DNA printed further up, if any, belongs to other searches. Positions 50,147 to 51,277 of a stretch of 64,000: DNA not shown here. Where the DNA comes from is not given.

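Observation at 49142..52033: Pair of extremely AT-rich regulator genes (AraC-type and small LuxR-type) between the two protease genes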

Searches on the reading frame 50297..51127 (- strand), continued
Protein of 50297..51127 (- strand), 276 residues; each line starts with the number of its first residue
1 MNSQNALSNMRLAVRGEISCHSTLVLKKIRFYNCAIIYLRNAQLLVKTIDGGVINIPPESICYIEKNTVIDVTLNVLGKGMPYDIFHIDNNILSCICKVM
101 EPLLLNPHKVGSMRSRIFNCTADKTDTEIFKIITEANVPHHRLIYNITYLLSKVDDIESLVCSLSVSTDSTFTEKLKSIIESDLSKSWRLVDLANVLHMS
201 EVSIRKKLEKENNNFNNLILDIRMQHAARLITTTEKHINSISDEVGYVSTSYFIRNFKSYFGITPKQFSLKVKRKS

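Call 68: list_cluster_members(proteins=[window:50297-51127:-, window:51345-51827:-, P0001, P0004])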
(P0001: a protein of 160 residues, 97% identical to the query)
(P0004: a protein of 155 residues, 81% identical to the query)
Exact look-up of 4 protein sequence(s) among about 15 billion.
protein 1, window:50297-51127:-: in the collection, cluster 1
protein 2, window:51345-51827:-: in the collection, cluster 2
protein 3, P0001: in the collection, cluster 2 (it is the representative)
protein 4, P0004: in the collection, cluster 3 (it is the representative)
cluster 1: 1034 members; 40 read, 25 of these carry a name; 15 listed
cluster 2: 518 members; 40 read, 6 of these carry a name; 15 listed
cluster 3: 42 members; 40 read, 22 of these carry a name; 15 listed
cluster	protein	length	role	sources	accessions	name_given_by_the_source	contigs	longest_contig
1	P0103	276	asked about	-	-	TPA: helix-turn-helix transcriptional regulator [Escherichia coli] | Virulence regulon transcriptional activator VirF n=9 Tax=Escherichia coli TaxID=562 ... | AraC family transcriptional regulator [Escherichia coli]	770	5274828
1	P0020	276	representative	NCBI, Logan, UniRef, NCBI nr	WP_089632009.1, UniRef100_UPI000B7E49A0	AraC family transcriptional regulator [Escherichia coli] | AraC family transcriptional regulator n=1 Tax=Escherichia coli TaxID=562 ...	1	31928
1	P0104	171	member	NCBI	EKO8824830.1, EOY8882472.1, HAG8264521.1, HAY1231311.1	TPA: AraC family transcriptional regulator, partial [Escherichia coli]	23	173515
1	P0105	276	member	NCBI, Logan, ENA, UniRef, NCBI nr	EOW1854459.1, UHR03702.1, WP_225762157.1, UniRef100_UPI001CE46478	helix-turn-helix transcriptional regulator [Escherichia coli] | AraC family transcriptional regulator n=1 Tax=Escherichia TaxID=561 RepID=UPI001CE46478 | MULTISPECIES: AraC family transcriptional regulator [Escherichia]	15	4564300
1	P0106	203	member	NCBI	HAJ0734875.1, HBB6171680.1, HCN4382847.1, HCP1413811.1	TPA: AraC family transcriptional regulator, partial [Escherichia coli]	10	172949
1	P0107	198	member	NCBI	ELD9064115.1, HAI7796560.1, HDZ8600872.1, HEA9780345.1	TPA: AraC family transcriptional regulator, partial [Escherichia coli]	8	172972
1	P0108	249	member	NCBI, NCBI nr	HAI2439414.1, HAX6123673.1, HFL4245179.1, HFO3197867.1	TPA: AraC family transcriptional regulator, partial [Escherichia coli O25b:H4-ST131] | AraC family transcriptional regulator [Escherichia coli O25b:H4-ST131]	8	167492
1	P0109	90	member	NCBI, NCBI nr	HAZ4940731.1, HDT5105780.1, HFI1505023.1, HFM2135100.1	TPA: AraC family transcriptional regulator, partial [Escherichia coli] | AraC family transcriptional regulator [Escherichia coli]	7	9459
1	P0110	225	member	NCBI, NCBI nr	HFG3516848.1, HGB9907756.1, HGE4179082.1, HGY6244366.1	TPA: AraC family transcriptional regulator, partial [Escherichia coli] | AraC family transcriptional regulator [Escherichia coli]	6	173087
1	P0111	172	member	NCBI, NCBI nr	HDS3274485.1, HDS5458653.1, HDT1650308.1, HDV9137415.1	TPA: helix-turn-helix transcriptional regulator, partial [Escherichia coli] | helix-turn-helix transcriptional regulator [Escherichia coli]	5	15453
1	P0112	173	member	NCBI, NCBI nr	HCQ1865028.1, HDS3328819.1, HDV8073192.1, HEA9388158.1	TPA: helix-turn-helix transcriptional regulator, partial [Escherichia coli] | helix-turn-helix transcriptional regulator [Escherichia coli]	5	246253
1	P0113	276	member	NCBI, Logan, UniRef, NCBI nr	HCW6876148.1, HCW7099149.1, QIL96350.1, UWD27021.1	helix-turn-helix transcriptional regulator [Escherichia coli] | AraC family transcriptional regulator n=1 Tax=Escherichia coli TaxID=562 ... | AraC family transcriptional regulator [Escherichia coli]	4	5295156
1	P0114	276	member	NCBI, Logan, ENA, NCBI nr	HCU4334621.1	TPA: helix-turn-helix transcriptional regulator [Escherichia coli] | helix-turn-helix transcriptional regulator [Escherichia coli]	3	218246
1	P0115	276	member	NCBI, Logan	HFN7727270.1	TPA: helix-turn-helix transcriptional regulator [Escherichia coli]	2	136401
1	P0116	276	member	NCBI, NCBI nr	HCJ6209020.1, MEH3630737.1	TPA: AraC family transcriptional regulator [Escherichia coli] | AraC family transcriptional regulator [Escherichia coli]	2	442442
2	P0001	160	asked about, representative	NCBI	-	-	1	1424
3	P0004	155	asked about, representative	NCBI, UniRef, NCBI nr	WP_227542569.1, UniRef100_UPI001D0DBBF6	hypothetical protein [Klebsiella pneumoniae] | hypothetical protein n=1 Tax=Klebsiella pneumoniae TaxID=573 RepID=UPI001D0DBBF6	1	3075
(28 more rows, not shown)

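Call 69: get_annotated_region(hit=H64, flank=12000)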
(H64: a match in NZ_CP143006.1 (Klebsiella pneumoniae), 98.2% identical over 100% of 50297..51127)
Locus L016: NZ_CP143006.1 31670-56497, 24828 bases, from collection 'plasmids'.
description: Klebsiella pneumoniae strain CRE-16 plasmid pKP16-1, complete sequence
organism: Klebsiella pneumoniae (NCBI taxid 573)
taxonomy: Bacteria; Pseudomonadota; Gammaproteobacteria; Enterobacterales; Enterobacteriaceae; Klebsiella; Klebsiella pneumoniae
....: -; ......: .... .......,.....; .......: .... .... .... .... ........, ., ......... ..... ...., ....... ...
typing (MOB-suite, as given by PLSDB): conjugative; replicon IncFIB,IncFII; relaxase MOBF,MOBF; mating-pair formation MPF_F
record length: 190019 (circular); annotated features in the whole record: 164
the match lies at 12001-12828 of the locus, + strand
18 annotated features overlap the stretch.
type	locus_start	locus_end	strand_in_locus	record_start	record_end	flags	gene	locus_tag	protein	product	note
CDS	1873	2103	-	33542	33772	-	-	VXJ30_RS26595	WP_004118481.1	hypothetical protein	-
CDS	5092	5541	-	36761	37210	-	afaD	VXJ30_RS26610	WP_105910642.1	AfaD family invasin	-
CDS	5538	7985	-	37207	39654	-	-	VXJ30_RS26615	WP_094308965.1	fimbria/pilus outer membrane usher protein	GO:0009297 - pilus assembly [Evidence IEA]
CDS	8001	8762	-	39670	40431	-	-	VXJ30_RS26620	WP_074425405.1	fimbria/pilus periplasmic chaperone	GO:0071555 - cell wall organization [Evidence IEA]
CDS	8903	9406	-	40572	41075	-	-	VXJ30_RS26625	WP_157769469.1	CD15/CS22/SEF14 family fimbrial major subunit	-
CDS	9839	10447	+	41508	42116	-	-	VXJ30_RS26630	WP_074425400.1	helix-turn-helix domain-containing protein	-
CDS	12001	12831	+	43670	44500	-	-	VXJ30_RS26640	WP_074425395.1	AraC family transcriptional regulator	GO:0006355 - regulation of DNA-templated transcription [Evidence IEA]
CDS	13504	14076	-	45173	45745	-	-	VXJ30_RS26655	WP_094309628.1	hypothetical protein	-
CDS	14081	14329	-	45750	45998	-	-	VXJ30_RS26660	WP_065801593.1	hypothetical protein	-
CDS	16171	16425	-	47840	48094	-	-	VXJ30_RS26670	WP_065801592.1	hypothetical protein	-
CDS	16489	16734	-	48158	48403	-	-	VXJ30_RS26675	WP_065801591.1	hypothetical protein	-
CDS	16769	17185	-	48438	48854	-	-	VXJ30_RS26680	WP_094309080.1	type II toxin-antitoxin system VapC family toxin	-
CDS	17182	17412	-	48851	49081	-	vapB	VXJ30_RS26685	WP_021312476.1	type II toxin-antitoxin system VapB family antitoxin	-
CDS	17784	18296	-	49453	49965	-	-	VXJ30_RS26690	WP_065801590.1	hypothetical protein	-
CDS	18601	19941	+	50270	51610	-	-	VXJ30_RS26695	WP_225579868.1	hypothetical protein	-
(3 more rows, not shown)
